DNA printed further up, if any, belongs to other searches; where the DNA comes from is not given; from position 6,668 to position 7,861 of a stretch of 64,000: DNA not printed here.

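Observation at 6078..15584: Fucose-containing, methylated glycan biosynthesis island without initiating transferase, polymerase or sugar-nucleotide genes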

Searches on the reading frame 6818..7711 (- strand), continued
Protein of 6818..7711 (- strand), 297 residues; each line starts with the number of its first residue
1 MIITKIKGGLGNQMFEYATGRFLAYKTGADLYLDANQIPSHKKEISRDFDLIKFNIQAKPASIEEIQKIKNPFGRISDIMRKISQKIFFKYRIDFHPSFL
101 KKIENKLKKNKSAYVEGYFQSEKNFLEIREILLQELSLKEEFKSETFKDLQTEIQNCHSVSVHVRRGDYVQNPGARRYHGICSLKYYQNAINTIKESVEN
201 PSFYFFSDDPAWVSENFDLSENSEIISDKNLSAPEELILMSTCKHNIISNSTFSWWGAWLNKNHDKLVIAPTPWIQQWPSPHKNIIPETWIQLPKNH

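Call 36: search_protein_families(library=ncbifam, proteins=[L006:8892-9905:-, L002:18996-20060:+, L002:17597-18949:+, L008:662-2899:-, L008:8273-9286:+, L002:16389-17513:-], max_evalue=0.00001)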
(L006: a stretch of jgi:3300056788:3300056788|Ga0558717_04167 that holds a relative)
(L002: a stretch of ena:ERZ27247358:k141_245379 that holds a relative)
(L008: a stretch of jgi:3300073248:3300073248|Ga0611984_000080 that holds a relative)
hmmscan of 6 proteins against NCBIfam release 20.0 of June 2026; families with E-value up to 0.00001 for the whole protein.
L006:8892-9905:- (337 aa): 28 families (the best 25 are shown)
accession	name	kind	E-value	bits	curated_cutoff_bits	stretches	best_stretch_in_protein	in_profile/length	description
TIGR01179.1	galE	equivalog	3.5e-129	430.4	262.3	1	3-334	2-326/332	UDP-glucose 4-epimerase GalE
NF007956.0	PRK10675.1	subfamily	4.5e-121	404.1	394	1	1-335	1-331/338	UDP-glucose 4-epimerase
TIGR01181.1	dTDP_gluc_dehyt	equivalog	7.6e-39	133.7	365.1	1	3-333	2-311/321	dTDP-glucose 4,6-dehydratase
TIGR02197.1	heptose_epim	equivalog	1.1e-31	110.3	274.6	1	3-325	1-305/316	ADP-glyceromanno-heptose 6-epimerase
TIGR04180.1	EDH_00030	hypoth_equivalog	2.1e-30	105.8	475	1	3-187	1-181/297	NAD-dependent 4,6-dehydratase LegB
NF011728.1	PRK15181.1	equivalog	1.6e-22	80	760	1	3-332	18-336/348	Vi polysaccharide biosynthesis UDP-N-acetylglucosaminuronic acid C-4 epimerase TviC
TIGR02622.1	CDP_4_6_dhtase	equivalog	5.7e-21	75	278.45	1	2-158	6-162/352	CDP-glucose 4,6-dehydratase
NF007490.0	PRK10084.1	subfamily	2.3e-20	72.9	649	1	1-113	1-113/361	dTDP-glucose 4,6-dehydratase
NF007582.0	PRK10217.1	equivalog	2.1e-18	66.6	698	1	2-112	3-113/355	dTDP-glucose 4,6-dehydratase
TIGR03466.1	HpnA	hypoth_equivalog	1.3e-17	63.7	367.65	1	2-186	2-175/327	hopanoid-associated sugar epimerase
NF043036.1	ErythonDh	equivalog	1.3e-15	57.4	325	1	1-167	1-166/321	D-erythronate dehydrogenase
NF047922.1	GDPFucSynFcl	equivalog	1.1e-13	51.4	500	1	58-332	38-300/308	GDP-L-fucose synthase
NF041015.1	UDPsulfquin_syn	equivalog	7.4e-13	48.2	575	1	1-132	1-152/384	UDP-sulfoquinovose synthase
NF042422.1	oxyalk_red_OleD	equivalog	3.3e-12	46.4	580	1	1-161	1-150/329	2-alkyl-3-oxoalkanoate reductase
NF008360.0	PRK11150.1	equivalog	7.8e-12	45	452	1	3-283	2-256/310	ADP-glyceromanno-heptose 6-epimerase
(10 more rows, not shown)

L002:18996-20060:+ (354 aa): 11 families
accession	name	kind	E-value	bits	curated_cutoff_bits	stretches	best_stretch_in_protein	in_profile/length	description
TIGR01746.1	Thioester-redct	subfamily_domain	6.8e-13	48.6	213.35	1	8-278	2-282/371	thioester reductase domain-containing protein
NF042423.1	oxyalk_red_Shew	equivalog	2e-11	43.6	580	1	4-192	7-185/331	2-alkyl-3-oxoalkanoate reductase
TIGR03466.1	HpnA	hypoth_equivalog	4.2e-11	42.3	367.65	1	8-185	3-174/327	hopanoid-associated sugar epimerase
TIGR01179.1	galE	equivalog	4.6e-10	38.8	262.3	1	8-174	2-169/332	UDP-glucose 4-epimerase GalE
TIGR02197.1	heptose_epim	equivalog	4.1e-09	36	274.6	1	8-245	1-231/316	ADP-glyceromanno-heptose 6-epimerase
NF042422.1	oxyalk_red_OleD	equivalog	6.3e-07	29.1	580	1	8-187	3-174/329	2-alkyl-3-oxoalkanoate reductase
TIGR02622.1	CDP_4_6_dhtase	equivalog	1e-06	28.2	278.45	1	5-126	4-133/352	CDP-glucose 4,6-dehydratase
NF052578.1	StrlDmthSdmBMthl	equivalog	1.4e-06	28.3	600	1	9-184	4-172/328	sterol demethylase protein SdmB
NF041293.1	G6PDh_Azf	equivalog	2.4e-06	27.2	400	1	7-146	4-140/252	NAD-dependent glucose-6-phosphate dehydrogenase Azf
TIGR01777.1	yfcH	hypoth_equivalog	3.3e-06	26.9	207.35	0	8-192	1-177/292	TIGR01777 family oxidoreductase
TIGR04180.1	EDH_00030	hypoth_equivalog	7.3e-06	25.3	475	0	8-185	1-179/297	NAD-dependent 4,6-dehydratase LegB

L002:17597-18949:+ (450 aa): 10 families
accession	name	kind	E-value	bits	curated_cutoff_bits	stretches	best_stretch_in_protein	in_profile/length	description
TIGR03025.1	EPS_sugtrans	subfamily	4.3e-85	286.6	295.55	1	15-448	2-442/445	exopolysaccharide biosynthesis polyprenyl glycosylphosphotransferase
TIGR03013.1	EpsB_2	subfamily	3.2e-79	267.1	393.35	1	16-449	3-441/443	TIGR03013 family XrtA/PEP-CTERM system glycosyltransferase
TIGR03023.1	WcaJ_sugtrans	equivalog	1.2e-62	212.7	410.75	1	15-445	2-447/453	undecaprenyl-phosphate glucose phosphotransferase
TIGR03022.1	WbaP_sugtrans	subfamily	4.6e-48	164.6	403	2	336-449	348-454/456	undecaprenyl-phosphate galactose phosphotransferase WbaP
NF052601.1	undeca_RfbP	equivalog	1.9e-33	115.7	330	2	335-445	133-236/244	undecaprenyl-phosphate galactose phosphotransferase family protein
NF007518.0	PRK10124.1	equivalog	3.1e-31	108.6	684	1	15-441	24-454/464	undecaprenyl-phosphate glucose phosphotransferase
NF050817.1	PolSacchBiosHfsE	equivalog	4.2e-30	104.9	750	1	261-446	271-461/467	polysaccharide biosynthesis protein HfsE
NF011751.0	PRK15204.1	equivalog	4.5e-25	88.2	907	1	261-449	279-474/476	undecaprenyl-phosphate galactose phosphotransferase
NF041877.1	EPS_EpsZ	equivalog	6.9e-22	77.7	800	1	252-446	258-454/459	exopolysaccharide biosynthesis polyisoprenyl-phosphate hexose-1-phosphate transferase EpsZ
NF045514.1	glycotran_HepC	equivalog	3.4e-18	65.7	140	1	251-370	106-211/220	heterocyst development glycosyltransferase HepC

L008:662-2899:- (745 aa): 2 families
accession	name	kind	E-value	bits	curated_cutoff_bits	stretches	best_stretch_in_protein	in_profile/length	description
TIGR02917.1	PEP_TPR_lipo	equivalog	2.4e-06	25.7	312.2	0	677-730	554-607/899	XrtA/PEP-CTERM system TPR-repeat protein PrsT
NF040959.1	MamA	equivalog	7e-06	25.6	200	0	551-628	126-203/204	magnetosome protein MamA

L008:8273-9286:+ (337 aa): 0 families

L002:16389-17513:- (374 aa): 39 families (the best 25 are shown)
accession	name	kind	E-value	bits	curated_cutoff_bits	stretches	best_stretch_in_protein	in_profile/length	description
TIGR03088.1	stp2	hypoth_equivalog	6.9e-47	160.3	409.05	1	4-374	2-370/374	TIGR03088 family PEP-CTERM/XrtA system glycosyltransferase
TIGR03999.1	thiol_BshA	equivalog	5.4e-36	124.3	273.7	1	79-374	76-370/375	N-acetyl-alpha-D-glucosaminyl L-malate synthase BshA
NF041876.1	EPS_EpsE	equivalog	1e-30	107.3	400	1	201-364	212-383/389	exopolysaccharide biosynthesis GT4 family glycosyltransferase EpsE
NF047684.1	TeichurnBiosyTuaC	equivalog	4.3e-28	98.3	550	1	116-366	137-378/391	teichuronic acid biosynthesis protein TuaC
TIGR02149.1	glgA_Coryne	subfamily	3.8e-27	95.4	302.4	1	15-374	15-387/391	glycogen synthase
NF046085.1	XrtY_assoc_Gly1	equivalog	5.2e-23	81.5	400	1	122-374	138-381/387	XrtY-associated glycosyltransferase XYAG1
NF050063.1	ProtGlycPglJ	equivalog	7.7e-23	81.3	500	1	127-367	130-356/363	N-acetylgalactosamine-N,N'-diacetylbacillosaminyl-diphospho-undecaprenol 4-alpha-N-acetylgalactosaminyltransferase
TIGR04063.1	stp3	hypoth_equivalog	6e-21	74.8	442.05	1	144-368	156-386/397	TIGR04063 family PEP-CTERM/XrtA system glycosyltransferase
NF011726.0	PRK15179.1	equivalog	6.4e-21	74.3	733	1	81-374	394-691/694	Vi polysaccharide biosynthesis protein TviE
TIGR02095.1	glgA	subfamily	1e-19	70.6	328.45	1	191-374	282-474/477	glycogen/starch synthase, ADP-glucose type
TIGR04157.1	glyco_rSAM_CFB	subfamily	5.3e-19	68.5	400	1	142-374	166-406/406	TIGR04157 family glycosyltransferase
NF038295.1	EPS_HpsP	equivalog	7.3e-18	64.7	550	1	172-374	180-384/388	hormogonium polysaccharide biosynthesis glycosyltransferase HpsP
NF041010.1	glycosy_Agl16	equivalog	2.1e-16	59.7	575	1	113-374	106-348/352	glycosylation protein Agl16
NF038255.1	exopoly_VpsD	equivalog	1e-15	57.5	300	1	135-374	146-376/381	VpsD family glycosyltransferase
NF038298.1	EPS_HpsO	equivalog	1.4e-15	57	575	1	175-374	176-384/388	hormogonium polysaccharide biosynthesis glycosyltransferase HpsO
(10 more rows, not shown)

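Call 43: find_related_loci(query=A2, collection=genome_contigs, flank=10000)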
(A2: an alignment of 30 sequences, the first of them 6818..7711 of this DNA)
Query A2 (297 aa) in genome_contigs; peptide patterns used: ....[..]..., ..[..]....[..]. (x = any residue, [..] = any of these).
600 stretches matched a pattern (row limit reached: there are more); 585 encode a relative of the query (tblastn E <= 1e-3); the best 80 are kept; 80 distinct loci.
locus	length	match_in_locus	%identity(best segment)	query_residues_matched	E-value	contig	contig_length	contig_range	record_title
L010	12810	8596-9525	47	1-290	3e-84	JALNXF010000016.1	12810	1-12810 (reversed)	MAG: Candidatus Gracilibacteria bacterium isolate SO_2016_LW3 bin 25 scaffold07044_LW162_2016, whole genome shotgun sequ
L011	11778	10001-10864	45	1-295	3e-80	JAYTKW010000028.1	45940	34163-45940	MAG: Candidatus Kaiserbacteria bacterium isolate GFS_3221 GFS_3221_27, whole genome shotgun sequence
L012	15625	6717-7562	43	1-290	7e-67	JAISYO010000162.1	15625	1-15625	MAG: Dysgonamonadaceae bacterium isolate Nc350_bin38 k119_3597870, whole genome shotgun sequence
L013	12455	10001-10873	40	1-290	2e-66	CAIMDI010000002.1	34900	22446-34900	Candidatus Taylorbacteria bacterium isolate KTt_bin-0984 genome assembly, contig: bin-0984:02/36, whole genome shotgun s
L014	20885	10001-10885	39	1-293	1e-64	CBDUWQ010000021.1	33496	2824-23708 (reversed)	MAG TPA_asm: uncultured Bacteroidales bacterium isolate SRR22302365_concoct_80 genome assembly, contig: ERZ25074835.672,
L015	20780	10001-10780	44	1-293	2e-63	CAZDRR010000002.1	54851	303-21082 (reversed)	MAG TPA_asm: uncultured Candidatus Saccharibacteria bacterium isolate SRP220891_co5_148 genome assembly, contig: NODE_18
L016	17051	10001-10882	41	1-293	4e-63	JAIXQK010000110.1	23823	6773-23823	MAG: Oxalobacteraceae bacterium isolate C4_MAG_00025 pond_C4_MAG_00025_000000000091, whole genome shotgun sequence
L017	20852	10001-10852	41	1-290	1e-62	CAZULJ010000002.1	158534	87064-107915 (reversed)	MAG TPA_asm: uncultured Candidatus Saccharibacteria bacterium isolate binchicken_co27_145 genome assembly, contig: NODE_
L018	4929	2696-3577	38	1-293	3e-62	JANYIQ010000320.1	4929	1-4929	MAG: Bacteroidia bacterium isolate GL140_3_metabinner_119 GL140_3_k141_985405, whole genome shotgun sequence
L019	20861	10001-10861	39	1-293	1e-61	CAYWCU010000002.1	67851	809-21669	MAG TPA_asm: uncultured Candidatus Saccharibacteria bacterium isolate binchicken_co132_51 genome assembly, contig: NODE_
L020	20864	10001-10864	38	1-293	1e-61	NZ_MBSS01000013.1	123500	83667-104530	Ensifer sp. LC163 contig20, whole genome shotgun sequence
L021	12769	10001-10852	41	1-293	9e-62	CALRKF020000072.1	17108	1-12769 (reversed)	MAG: Chitinophaga pinensis isolate JJ-K1HD4-379-6-mx-bin577 genome assembly, contig: JJ-SEL21B6-268-C247, whole genome s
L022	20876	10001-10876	38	1-293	2e-61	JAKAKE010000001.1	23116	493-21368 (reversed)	MAG: Bacteroidetes bacterium isolate WY4.bin46 NODE_2628_length_23116_cov_1.827091, whole genome shotgun sequence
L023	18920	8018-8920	38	1-293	2e-61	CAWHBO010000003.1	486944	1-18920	MAG: Candidatus Parcubacteria bacterium isolate MFD00905.bin.2.44 genome assembly, contig: contig_32216, whole genome sh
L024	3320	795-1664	38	1-293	3e-61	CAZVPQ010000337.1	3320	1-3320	MAG TPA_asm: uncultured Hyphomicrobiales bacterium isolate binchicken_co164_181 genome assembly, contig: NODE_19505_leng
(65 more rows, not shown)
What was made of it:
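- They also occur in Bacteroidota, Proteobacteria, Cyanobacteria, Myxococcota and an archaeon (call 43).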

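Call 61: find_homologous_proteins(query=L008:662-2899:-, max_evalue=1e-10)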
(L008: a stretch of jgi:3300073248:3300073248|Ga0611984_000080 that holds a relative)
Query L008:662-2899:- (745 aa): 1482 proteins with E <= 1e-10 among 8000 candidates; the best 120 are listed.
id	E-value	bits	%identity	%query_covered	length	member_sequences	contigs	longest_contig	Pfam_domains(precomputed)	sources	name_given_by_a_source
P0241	0.0e+0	1647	100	100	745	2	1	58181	PF23914.2,PF21033.5,PF04932.21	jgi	jgi:O-antigen ligase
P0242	3.4e-252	857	55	99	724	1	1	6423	PF14559.13,PF13431.13,PF00515.35,PF13181.13,PF04932.21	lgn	-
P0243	5.1e-252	856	53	100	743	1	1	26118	PF13431.13,PF04932.21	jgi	jgi:O-antigen ligase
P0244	6.6e-244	830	53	99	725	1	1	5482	PF13431.13,PF23914.2,PF21033.5,PF13181.13,PF07719.24,PF04932.21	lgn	-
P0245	1.5e-242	825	50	100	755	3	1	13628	PF04932.21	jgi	jgi:O-antigen ligase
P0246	1.9e-239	815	51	99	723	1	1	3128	PF04932.21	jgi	jgi:O-antigen ligase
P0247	3.0e-238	811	52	99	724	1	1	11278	PF14559.13,PF13431.13,PF13181.13,PF04932.21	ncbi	-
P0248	5.4e-238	810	51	99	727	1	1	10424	PF14559.13,PF13431.13,PF13181.13,PF04932.21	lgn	-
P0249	1.2e-237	809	51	98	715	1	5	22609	PF14559.13,PF00515.35,PF21033.5,PF13432.13,PF13428.13,PF13181.13,PF07719.24,PF04932.21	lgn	-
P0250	2.2e-236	805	51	99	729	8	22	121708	PF14559.13,PF13431.13,PF21033.5,PF13428.13,PF13181.13,PF07719.24,PF04932.21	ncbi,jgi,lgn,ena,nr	ncbi:hypothetical protein GW764_01870 [Candidatus Parcubacteria bacterium]|nr:hypothetical protein [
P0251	3.7e-229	781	51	97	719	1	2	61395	PF04932.21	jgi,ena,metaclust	metaclust:\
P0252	9.7e-229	780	51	97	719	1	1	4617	PF04932.21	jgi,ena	-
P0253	8.2e-226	770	50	99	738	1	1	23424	PF14559.13,PF23914.2,PF13424.13,PF13432.13,PF13428.13,PF13181.13,PF07719.24,PF04932.21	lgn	-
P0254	1.6e-224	766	50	100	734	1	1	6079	PF14559.13,PF13431.13,PF00515.35,PF13424.13,PF13428.13,PF13181.13,PF07719.24,PF13174.13,PF04932.21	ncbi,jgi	-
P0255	9.5e-223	760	48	99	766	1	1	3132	PF10602.16,PF14559.13,PF21033.5,PF13428.13,PF13181.13,PF07719.24,PF04932.21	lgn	-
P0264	5.5e-185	635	42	99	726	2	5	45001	PF14559.13,PF13428.13,PF13181.13,PF07719.24,PF04932.21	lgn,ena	-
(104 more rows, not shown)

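Call 62: find_encoding_contigs(protein=P0243, flank=10000, max_places=1)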
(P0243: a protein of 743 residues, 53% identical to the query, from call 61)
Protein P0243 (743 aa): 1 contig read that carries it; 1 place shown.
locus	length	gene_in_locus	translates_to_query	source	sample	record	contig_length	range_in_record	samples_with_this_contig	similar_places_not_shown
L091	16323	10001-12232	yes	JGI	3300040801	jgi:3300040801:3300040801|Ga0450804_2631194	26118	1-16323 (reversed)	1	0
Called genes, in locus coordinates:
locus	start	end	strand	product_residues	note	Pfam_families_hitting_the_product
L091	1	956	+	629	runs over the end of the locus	PF10412:TrwB_AAD_bind (weak)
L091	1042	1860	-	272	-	PF00535:Glycos_transf_2, PF10111:Glyco_tranf_2_2, PF13641:Glyco_tranf_2_3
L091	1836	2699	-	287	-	PF01531:Glyco_transf_11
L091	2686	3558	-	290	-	PF05050:Methyltransf_21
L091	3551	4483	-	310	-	-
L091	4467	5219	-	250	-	PF00534:Glycos_transf_1, PF13692:Glyco_trans_1_4 (weak)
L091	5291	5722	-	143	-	-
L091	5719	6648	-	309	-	PF00535:Glycos_transf_2 (weak)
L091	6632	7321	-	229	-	PF00535:Glycos_transf_2, PF10111:Glyco_tranf_2_2 (faint)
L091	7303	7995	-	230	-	PF00685:Sulfotransfer_1 (faint), PF13469:Sulfotransfer_3 (weak)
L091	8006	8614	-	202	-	PF03567:Sulfotransfer_2 (faint)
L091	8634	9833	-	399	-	PF01943:Polysacc_synt, PF13440:Polysacc_synt_3, PF03023:MurJ, PF01554:MatE (weak)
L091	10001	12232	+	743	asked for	PF04932:Wzy_C, PF13431:TPR_17 (faint)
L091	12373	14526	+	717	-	PF00009:GTP_EFTU, PF03144:GTP_EFTU_D2, PF22042:EF-G_D2, PF14492:EFG_III, PF16658:RF3_C (weak), PF03764:EFG_IV, PF00679:EFG_C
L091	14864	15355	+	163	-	PF00466:Ribosomal_L10, PF27436:RL10_C (faint)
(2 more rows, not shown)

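Call 63: find_encoding_contigs(protein=P0264, flank=10000, max_places=1)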
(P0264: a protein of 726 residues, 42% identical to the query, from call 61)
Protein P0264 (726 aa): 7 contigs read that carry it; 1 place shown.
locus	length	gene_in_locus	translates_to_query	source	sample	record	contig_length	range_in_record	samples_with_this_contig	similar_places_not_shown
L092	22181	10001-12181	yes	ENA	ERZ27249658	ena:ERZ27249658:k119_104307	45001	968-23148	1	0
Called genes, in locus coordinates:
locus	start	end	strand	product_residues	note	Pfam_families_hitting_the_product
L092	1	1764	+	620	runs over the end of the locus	PF02534:T4SS-DNA_transf, PF10412:TrwB_AAD_bind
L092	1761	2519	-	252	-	PF13641:Glyco_tranf_2_3, PF00535:Glycos_transf_2, PF10111:Glyco_tranf_2_2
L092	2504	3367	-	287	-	PF01531:Glyco_transf_11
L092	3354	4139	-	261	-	PF08241:Methyltransf_11 (weak), PF03269:DUF268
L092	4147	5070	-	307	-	-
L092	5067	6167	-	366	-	PF02350:Epimerase_2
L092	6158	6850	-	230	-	PF08759:GT-D (faint)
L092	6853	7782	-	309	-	PF00535:Glycos_transf_2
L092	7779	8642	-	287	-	PF01531:Glyco_transf_11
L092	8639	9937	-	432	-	PF01943:Polysacc_synt, PF13440:Polysacc_synt_3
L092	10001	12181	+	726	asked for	PF04932:Wzy_C, PF14559:TPR_19 (faint), PF07719:TPR_2 (faint), PF13181:TPR_8 (faint), PF13428:TPR_14 (faint)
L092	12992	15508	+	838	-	PF07517:SecA_DEAD, PF01043:SecA_PP_bind, PF21090:P-loop_SecA, PF07516:SecA_SW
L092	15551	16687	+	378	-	PF26514:DUF8173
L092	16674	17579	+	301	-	PF03690:MYG1_exonuc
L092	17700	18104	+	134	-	PF07963:N_methyl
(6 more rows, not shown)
